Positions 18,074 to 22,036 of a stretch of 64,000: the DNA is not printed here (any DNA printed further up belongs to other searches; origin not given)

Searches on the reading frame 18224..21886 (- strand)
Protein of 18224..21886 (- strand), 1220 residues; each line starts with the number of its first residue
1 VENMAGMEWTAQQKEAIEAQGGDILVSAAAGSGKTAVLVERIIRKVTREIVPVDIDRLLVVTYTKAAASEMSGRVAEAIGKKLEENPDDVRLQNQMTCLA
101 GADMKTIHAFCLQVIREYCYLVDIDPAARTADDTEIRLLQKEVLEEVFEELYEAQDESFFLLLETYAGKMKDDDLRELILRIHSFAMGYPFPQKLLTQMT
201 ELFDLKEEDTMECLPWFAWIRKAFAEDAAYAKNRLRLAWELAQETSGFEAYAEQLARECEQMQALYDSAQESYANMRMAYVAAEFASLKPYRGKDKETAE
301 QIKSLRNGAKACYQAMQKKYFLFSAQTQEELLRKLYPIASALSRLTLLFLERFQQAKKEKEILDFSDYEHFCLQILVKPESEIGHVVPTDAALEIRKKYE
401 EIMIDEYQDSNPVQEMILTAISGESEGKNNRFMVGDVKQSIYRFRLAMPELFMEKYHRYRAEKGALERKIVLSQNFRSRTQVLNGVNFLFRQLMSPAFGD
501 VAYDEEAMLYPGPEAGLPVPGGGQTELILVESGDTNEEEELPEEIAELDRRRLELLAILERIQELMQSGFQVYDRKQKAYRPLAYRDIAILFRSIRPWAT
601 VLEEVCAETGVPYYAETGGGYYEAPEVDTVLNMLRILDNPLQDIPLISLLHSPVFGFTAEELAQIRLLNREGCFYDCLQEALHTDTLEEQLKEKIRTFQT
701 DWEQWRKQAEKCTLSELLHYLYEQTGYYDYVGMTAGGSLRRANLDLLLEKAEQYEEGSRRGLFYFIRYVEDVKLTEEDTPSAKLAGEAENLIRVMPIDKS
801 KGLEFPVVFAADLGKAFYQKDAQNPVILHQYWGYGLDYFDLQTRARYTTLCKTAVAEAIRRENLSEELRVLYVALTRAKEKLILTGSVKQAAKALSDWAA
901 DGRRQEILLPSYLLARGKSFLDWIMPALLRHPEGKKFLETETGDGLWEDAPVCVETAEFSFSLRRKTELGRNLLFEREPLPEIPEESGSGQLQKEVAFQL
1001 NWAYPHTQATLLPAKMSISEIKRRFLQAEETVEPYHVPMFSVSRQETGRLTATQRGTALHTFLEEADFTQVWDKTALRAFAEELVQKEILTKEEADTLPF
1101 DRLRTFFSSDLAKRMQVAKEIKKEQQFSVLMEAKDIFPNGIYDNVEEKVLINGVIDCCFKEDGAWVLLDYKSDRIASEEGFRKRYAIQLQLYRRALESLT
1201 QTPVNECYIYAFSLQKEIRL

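Call 48: search_protein_families(library=pfam, proteins=[window:18224-21886:-], max_evalue=1e-8)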
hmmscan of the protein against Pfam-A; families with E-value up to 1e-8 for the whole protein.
window:18224-21886:- (1220 aa): 5 families
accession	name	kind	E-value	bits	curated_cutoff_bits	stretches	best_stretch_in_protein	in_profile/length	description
PF00580.27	UvrD-helicase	-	5.5e-52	177.5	23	1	9-459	1-270/271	UvrD/REP helicase N-terminal domain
PF13361.12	UvrD_C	-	7.4e-22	78.7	25.6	1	470-885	1-346/350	UvrD-like helicase C-terminal domain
PF13245.12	AAA_19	-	2e-12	47.9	25.1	1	13-445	1-134/134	AAA domain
PF13538.12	UvrD_C_2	-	1.6e-09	37.9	27.4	0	865-884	32-51/52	UvrD-like helicase C-terminal domain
PF12705.13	PDDEXK_1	-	9.9e-09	35.9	22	1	1047-1203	29-181/247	PD-(D/E)XK nuclease superfamily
